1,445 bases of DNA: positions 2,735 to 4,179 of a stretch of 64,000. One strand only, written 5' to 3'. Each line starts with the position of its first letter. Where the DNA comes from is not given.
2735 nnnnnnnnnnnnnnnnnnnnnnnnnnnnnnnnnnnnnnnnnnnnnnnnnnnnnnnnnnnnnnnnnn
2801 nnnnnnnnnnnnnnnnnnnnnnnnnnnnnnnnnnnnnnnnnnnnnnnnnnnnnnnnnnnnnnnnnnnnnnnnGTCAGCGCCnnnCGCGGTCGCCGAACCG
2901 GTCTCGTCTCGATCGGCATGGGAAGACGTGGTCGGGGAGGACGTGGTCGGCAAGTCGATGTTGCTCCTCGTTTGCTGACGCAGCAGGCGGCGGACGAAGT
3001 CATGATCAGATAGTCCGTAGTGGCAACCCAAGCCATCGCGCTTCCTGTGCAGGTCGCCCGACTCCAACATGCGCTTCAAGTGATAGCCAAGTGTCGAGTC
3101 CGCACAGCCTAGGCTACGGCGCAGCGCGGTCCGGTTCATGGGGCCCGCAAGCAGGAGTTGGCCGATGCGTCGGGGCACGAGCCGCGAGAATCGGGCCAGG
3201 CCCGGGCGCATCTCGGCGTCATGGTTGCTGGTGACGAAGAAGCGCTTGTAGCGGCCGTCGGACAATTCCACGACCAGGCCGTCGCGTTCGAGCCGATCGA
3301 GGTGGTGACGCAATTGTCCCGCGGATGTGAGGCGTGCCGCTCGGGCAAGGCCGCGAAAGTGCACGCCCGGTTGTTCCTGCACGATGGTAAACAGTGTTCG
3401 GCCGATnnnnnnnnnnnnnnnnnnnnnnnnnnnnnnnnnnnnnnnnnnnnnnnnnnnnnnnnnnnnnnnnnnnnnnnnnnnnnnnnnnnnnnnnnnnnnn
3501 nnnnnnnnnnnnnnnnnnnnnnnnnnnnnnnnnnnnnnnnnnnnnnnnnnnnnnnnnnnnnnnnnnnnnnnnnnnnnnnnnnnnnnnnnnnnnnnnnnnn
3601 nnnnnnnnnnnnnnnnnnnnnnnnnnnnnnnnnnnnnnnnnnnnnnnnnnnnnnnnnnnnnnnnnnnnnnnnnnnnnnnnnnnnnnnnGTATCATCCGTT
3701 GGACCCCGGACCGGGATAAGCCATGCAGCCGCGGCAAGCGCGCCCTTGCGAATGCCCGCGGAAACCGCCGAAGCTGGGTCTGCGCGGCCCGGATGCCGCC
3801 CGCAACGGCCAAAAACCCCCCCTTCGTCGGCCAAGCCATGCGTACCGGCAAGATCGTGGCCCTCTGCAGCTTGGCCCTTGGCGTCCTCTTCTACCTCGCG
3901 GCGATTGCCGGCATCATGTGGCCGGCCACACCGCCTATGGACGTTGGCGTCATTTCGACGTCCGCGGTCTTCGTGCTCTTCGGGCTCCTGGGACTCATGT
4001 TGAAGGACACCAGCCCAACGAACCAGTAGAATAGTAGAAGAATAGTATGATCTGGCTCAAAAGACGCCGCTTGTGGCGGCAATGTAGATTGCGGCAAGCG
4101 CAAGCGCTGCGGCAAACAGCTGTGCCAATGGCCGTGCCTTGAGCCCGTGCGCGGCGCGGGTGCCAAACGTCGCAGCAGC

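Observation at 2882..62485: Four paralogous tandem-wHTH regulators within 64 kb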

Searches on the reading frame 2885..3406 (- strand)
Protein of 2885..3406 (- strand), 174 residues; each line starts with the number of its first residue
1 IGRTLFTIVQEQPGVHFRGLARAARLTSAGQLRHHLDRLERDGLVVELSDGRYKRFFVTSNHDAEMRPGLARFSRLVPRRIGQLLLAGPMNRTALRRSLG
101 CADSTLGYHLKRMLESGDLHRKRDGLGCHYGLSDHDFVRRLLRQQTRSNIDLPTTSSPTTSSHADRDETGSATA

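Call 23: search_protein_representatives(alignment_id=A1)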
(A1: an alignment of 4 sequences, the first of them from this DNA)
Query: 4 sequences, 176 profile positions. Proteins with E-value up to 0.001 (for the whole library): 11416; up to 1e-10: 4971; up to 1e-30: 16. The best 150 are listed.
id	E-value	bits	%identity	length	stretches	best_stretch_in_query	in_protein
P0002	1.7e-58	213.9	-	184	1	1-166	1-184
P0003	1.3e-50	188.2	-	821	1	1-175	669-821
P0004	9.8e-44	165.8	-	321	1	14-159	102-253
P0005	1.3e-34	136.1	-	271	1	14-158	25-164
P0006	4.2e-34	134.4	-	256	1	14-165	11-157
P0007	6.8e-34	133.7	-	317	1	18-160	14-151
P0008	4.5e-33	131.1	-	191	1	10-159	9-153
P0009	5.2e-33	130.9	-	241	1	16-165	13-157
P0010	1.5e-32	129.4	-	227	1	16-159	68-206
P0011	1.8e-32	129.1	-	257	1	19-158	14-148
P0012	2.2e-32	128.8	-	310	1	18-158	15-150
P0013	3.0e-32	128.4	-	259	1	20-162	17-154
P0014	5.9e-31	124.2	-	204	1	12-159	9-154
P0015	6.9e-31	124.0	-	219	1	18-159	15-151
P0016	7.0e-31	124.0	-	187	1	19-159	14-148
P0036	1.6e-25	106.5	-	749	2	1-82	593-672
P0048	8.8e-24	100.8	-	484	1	1-141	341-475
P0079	1.3e-22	97.0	-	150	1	13-153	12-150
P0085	2.0e-22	96.4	-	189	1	4-155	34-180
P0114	1.0e-21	94.1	-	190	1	14-156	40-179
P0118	1.1e-21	94.0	-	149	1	8-151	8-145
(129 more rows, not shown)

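Call 30: search_protein_families(library=pfam, alignment_id=A3, max_evalue=0.001)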
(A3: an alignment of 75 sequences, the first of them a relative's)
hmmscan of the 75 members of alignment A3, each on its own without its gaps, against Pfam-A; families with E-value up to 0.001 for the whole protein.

A. member 1, P0028 (714 aa): 11 families
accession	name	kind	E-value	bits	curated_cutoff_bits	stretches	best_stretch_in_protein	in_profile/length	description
PF24266.1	HTH_HVO_0163_N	-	2.8e-15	56.6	31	2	569-626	4-61/70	HVO_0163, N-terminal HTH domain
PF01022.26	HTH_5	-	6.2e-12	45.6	22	2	586-609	20-43/47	Bacterial regulatory protein, arsR family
PF13412.12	HTH_24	-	1.7e-11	43.9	21.9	1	574-611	10-47/48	Winged helix-turn-helix DNA-binding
PF12840.13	HTH_20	-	3.3e-10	40.2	27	1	564-609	1-46/51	Helix-turn-helix domain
PF03965.22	Penicillinase_R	-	3.9e-08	34.1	22.6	1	664-708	29-73/115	Penicillinase repressor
PF12802.13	MarR_2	-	1e-06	29.3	27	0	660-694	24-61/61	MarR family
PF01047.28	MarR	-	7e-06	26.3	24.6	0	577-611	13-47/59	MarR family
PF01978.25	TrmB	-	5e-05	23.5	25.6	0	583-624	24-64/68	Sugar-specific transcriptional regulator TrmB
PF13545.12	HTH_Crp_2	-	6.8e-05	23.2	27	0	581-617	22-57/70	Crp-like helix-turn-helix domain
PF09339.16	HTH_IclR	-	0.00041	20.5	22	0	579-612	16-49/52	IclR helix-turn-helix domain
PF17778.7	BLACT_WH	-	0.00074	19.9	22.8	0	668-691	20-43/46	Beta-lactamase associated winged helix domain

B. families by the number of members that match (of 75 scanned): 56 families (the first 25 are shown)
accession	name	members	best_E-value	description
PF13412.12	HTH_24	75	1.2e-24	Winged helix-turn-helix DNA-binding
PF12840.13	HTH_20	75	4.1e-23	Helix-turn-helix domain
PF24266.1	HTH_HVO_0163_N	75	7.3e-23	HVO_0163, N-terminal HTH domain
PF12802.13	MarR_2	75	8.5e-18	MarR family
PF01022.26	HTH_5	72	5.8e-19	Bacterial regulatory protein, arsR family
PF01047.28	MarR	65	4.5e-12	MarR family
PF09339.16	HTH_IclR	62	4.7e-12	IclR helix-turn-helix domain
PF25212.1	HVO_A0114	30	2.1e-10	HVO_A0114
PF13545.12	HTH_Crp_2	30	5.4e-07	Crp-like helix-turn-helix domain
PF01978.25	TrmB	26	7.1e-07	Sugar-specific transcriptional regulator TrmB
PF08279.18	HTH_11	20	9e-10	HTH domain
PF13463.12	HTH_27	16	2.9e-08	Winged helix DNA-binding domain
PF25213.1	HVO_A0261_N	15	1.1e-11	HVO_A0261 N-terminal domain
PF03965.22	Penicillinase_R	15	3.9e-08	Penicillinase repressor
PF03428.19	RP-C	12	2.5e-07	Replication protein C N-terminal domain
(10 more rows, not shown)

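Call 39: find_encoding_contigs(protein=P0085, flank=6000, max_places=4)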
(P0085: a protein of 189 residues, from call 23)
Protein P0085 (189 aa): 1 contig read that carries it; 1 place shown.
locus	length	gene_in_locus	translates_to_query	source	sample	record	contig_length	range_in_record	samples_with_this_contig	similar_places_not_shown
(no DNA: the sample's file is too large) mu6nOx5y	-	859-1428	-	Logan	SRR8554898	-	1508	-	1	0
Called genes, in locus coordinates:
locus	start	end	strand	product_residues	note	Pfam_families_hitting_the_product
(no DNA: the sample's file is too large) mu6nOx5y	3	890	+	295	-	?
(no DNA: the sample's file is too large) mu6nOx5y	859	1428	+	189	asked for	PF12802:MarR_2 (weak), PF09339:HTH_IclR (faint)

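Call 40: find_encoding_contigs(protein=P0079, flank=6000, max_places=4)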
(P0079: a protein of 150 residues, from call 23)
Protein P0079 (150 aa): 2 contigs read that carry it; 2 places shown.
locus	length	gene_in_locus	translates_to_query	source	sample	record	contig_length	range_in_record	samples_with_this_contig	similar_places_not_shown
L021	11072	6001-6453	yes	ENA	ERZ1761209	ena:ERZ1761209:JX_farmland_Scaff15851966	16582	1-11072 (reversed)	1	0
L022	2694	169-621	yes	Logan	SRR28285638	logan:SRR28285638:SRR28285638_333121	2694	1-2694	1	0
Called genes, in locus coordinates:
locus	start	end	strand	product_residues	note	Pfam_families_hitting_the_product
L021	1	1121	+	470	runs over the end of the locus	-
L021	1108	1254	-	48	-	-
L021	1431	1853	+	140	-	-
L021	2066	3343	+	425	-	-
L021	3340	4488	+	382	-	-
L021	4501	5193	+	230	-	-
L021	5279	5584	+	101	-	-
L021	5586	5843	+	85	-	-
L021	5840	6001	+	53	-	-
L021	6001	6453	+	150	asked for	PF01726:LexA_DNA_bind (faint), PF25212:HVO_A0114 (faint), PF01047:MarR (faint), PF09339:HTH_IclR (weak), PF12802:MarR_2 (faint), PF12840:HTH_20 (faint), PF13412:HTH_24 (faint), PF24266:HTH_HVO_0163_N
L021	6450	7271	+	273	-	PF08401:ArdcN, PF18818:MPTase-PolyVal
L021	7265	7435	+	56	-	-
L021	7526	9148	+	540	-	PF17762:HTH_ParB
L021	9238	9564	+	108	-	-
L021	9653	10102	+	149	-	-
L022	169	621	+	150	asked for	PF01726:LexA_DNA_bind (faint), PF25212:HVO_A0114 (faint), PF01047:MarR (faint), PF09339:HTH_IclR (weak), PF12802:MarR_2 (faint), PF12840:HTH_20 (faint), PF13412:HTH_24 (faint), PF24266:HTH_HVO_0163_N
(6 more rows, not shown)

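Call 47: find_encoding_contigs(protein=P0048, flank=8000, max_places=4)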
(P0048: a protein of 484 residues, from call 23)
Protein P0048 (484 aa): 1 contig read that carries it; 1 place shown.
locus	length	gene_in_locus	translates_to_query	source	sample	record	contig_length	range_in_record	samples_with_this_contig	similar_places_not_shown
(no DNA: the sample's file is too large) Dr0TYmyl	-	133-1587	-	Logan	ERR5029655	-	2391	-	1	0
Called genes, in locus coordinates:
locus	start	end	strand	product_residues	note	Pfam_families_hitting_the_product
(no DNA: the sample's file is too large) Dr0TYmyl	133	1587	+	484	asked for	PF00801:PKD, PF18911:PKD_4, PF02412:TSP_3, PF01022:HTH_5 (faint), PF13412:HTH_24 (faint), PF24266:HTH_HVO_0163_N (faint)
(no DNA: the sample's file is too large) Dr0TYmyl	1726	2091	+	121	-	PF01282:Ribosomal_S24e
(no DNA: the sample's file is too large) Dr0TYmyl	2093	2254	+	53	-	PF01599:Ribosomal_S27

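Call 48: find_encoding_contigs(protein=P0036, flank=8000, max_places=4)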
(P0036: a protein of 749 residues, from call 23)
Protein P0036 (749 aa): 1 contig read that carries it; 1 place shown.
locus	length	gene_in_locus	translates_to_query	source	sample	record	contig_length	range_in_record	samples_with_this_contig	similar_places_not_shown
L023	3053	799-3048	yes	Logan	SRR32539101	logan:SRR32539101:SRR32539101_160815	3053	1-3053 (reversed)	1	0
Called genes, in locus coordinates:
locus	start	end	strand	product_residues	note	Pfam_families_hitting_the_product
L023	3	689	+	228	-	?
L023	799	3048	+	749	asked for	PF01047:MarR (faint), PF24266:HTH_HVO_0163_N, PF01022:HTH_5 (faint), PF09339:HTH_IclR (faint), PF12840:HTH_20 (weak), PF13412:HTH_24, PF12802:MarR_2 (weak)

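Call 49: find_encoding_contigs(protein=P0114, flank=8000, max_places=4)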
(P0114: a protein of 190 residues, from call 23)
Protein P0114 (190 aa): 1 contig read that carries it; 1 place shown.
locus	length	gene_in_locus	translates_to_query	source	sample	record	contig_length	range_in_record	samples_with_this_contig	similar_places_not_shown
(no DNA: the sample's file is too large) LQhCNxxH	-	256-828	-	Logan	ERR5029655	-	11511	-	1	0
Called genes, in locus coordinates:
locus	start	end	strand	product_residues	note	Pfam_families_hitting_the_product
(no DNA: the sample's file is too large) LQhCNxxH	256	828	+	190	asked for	PF01022:HTH_5 (faint), PF12802:MarR_2, PF13412:HTH_24 (faint)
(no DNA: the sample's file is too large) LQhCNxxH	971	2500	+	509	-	-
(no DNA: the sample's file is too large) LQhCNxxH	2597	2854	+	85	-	-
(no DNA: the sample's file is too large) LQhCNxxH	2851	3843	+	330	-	-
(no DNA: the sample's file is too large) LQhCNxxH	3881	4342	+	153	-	-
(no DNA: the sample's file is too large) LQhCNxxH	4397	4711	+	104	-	-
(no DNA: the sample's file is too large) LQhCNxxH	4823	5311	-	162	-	-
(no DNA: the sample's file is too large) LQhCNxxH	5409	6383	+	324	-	-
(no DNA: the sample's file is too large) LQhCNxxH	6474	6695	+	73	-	-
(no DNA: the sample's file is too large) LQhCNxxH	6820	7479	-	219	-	-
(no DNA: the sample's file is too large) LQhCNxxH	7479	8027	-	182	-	-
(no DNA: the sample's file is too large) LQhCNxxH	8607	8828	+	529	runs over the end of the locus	-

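Call 67: search_dna_similar(query=P0036, collection=plasmids, mode=protein, max_rows=15)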
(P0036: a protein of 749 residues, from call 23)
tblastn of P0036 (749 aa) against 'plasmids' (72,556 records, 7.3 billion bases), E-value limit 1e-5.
Records with a match: 38; places in all: 40; records where one place covers at least 80% of the query: 0.
Best place of each record, by identity: <60% 38.
By first word of the organism name: Haloarcula 9; Halobacterium 7; Halorussus 7; Halorientalis 2; Natrinema 2; Halobaculum 2; Halorubrum 2; Salinigranum 1; Salinibaculum 1; Halostella 1; and 4 more.
By predicted mobility (MOB-suite, as given by PLSDB): non-mobilizable 38.
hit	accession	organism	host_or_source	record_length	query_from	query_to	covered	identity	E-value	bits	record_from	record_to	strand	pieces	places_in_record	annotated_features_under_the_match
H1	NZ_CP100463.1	Salinigranum marinum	cell culture,Saline soil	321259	588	743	21%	30.2%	8e-9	67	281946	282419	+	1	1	metalloregulator ArsR/SmtB family transcription factor | hypothetical protein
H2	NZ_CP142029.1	Haloarcula sp. GH36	cell culture,inland salt lake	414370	588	743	21%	30.2%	1e-8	66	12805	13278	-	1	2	metalloregulator ArsR/SmtB family transcription factor | hypothetical protein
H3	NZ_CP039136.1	Haloarcula marismortui ATCC 43049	Cell culture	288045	588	743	21%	29.6%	1e-8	67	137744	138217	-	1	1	metalloregulator ArsR/SmtB family transcription factor | hypothetical protein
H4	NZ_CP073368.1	Haloarcula sinaiiensis ATCC 33800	cell culture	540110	588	743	21%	29.6%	1e-8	67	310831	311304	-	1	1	metalloregulator ArsR/SmtB family transcription factor | hypothetical protein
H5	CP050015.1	Haloarcula sp. JP-L23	-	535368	595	734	19%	31.9%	1e-8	66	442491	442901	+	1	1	helix-turn-helix domain-containing protein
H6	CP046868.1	Salinibaculum litoreum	pure culture,isolated from salted brown ...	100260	588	734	20%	29.9%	9e-7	61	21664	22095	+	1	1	record has no annotation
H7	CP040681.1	Halostella pelagica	pure culture,isolated from salted brown ...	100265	588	734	20%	29.9%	9e-7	61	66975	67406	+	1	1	record has no annotation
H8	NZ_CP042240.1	Salarchaeum sp. JOR-1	Brine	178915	607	731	17%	35.2%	3e-9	69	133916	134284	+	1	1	winged helix-turn-helix transcriptional regulator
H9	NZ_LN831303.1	Halobacterium hubeiense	-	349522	606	746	19%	31.0%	3e-8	65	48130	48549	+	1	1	helix-turn-helix domain-containing protein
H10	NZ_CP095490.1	Halorientalis marina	cell culture,salt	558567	588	743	21%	27.7%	4e-8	65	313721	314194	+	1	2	metalloregulator ArsR/SmtB family transcription factor | hypothetical protein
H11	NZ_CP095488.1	Halorientalis marina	cell culture,salt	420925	603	743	19%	29.9%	3e-7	62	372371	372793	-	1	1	metalloregulator ArsR/SmtB family transcription factor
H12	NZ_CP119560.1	Haloarcula halophila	cell culture,sediment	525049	608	746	19%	30.3%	3e-8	65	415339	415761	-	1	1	winged helix-turn-helix transcriptional regulator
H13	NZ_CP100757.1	Natrinema gelatinilyticum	marine sediment,sediment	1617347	607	743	18%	30.7%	3e-12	78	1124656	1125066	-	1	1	record has no annotation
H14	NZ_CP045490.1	Natronorubrum aibiense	single cell,Xinjiang Aibi Salt Lake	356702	607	743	18%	30.7%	3e-10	72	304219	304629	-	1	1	metalloregulator ArsR/SmtB family transcription factor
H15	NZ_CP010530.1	Haloarcula sp. CBA1115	monoisolate,Solar salt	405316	615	748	18%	30.9%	3e-7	62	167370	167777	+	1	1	helix-turn-helix domain-containing protein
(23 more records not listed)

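Call 108: find_encoding_contigs(protein=P0118, flank=8000, max_places=3)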
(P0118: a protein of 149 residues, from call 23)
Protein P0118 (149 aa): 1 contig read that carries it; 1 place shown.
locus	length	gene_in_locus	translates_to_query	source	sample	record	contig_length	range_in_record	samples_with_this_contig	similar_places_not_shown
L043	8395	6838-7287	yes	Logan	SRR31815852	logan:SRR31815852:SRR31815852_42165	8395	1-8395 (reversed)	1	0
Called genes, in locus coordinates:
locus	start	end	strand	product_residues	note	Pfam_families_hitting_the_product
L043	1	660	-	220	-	?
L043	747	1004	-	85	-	-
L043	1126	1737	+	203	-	-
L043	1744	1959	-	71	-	-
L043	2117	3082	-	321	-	-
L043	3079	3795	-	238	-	PF07505:DUF5131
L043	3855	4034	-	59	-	-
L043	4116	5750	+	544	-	PF19614:DUF6119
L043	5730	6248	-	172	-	-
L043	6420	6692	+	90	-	-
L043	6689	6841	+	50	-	-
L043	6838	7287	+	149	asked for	PF25213:HVO_A0261_N (faint), PF01022:HTH_5, PF12802:MarR_2, PF12840:HTH_20, PF24266:HTH_HVO_0163_N (weak), PF25212:HVO_A0114 (faint), PF09339:HTH_IclR (weak), PF13412:HTH_24, +3 more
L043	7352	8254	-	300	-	-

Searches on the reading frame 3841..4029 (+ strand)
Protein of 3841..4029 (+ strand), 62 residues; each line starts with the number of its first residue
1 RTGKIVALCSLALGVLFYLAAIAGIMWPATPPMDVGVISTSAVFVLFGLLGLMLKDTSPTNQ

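Call 57: search_protein_families(library=ncbifam, proteins=[window:3841-4029:+], max_evalue=1)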
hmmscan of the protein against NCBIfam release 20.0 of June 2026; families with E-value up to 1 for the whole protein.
window:3841-4029:+ (62 aa): 1 family
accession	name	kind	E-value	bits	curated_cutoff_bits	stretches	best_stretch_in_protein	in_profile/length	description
NF040945.1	CCC_membrane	equivalog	0.49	10.8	65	1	2-26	56-80/99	CCC motif membrane protein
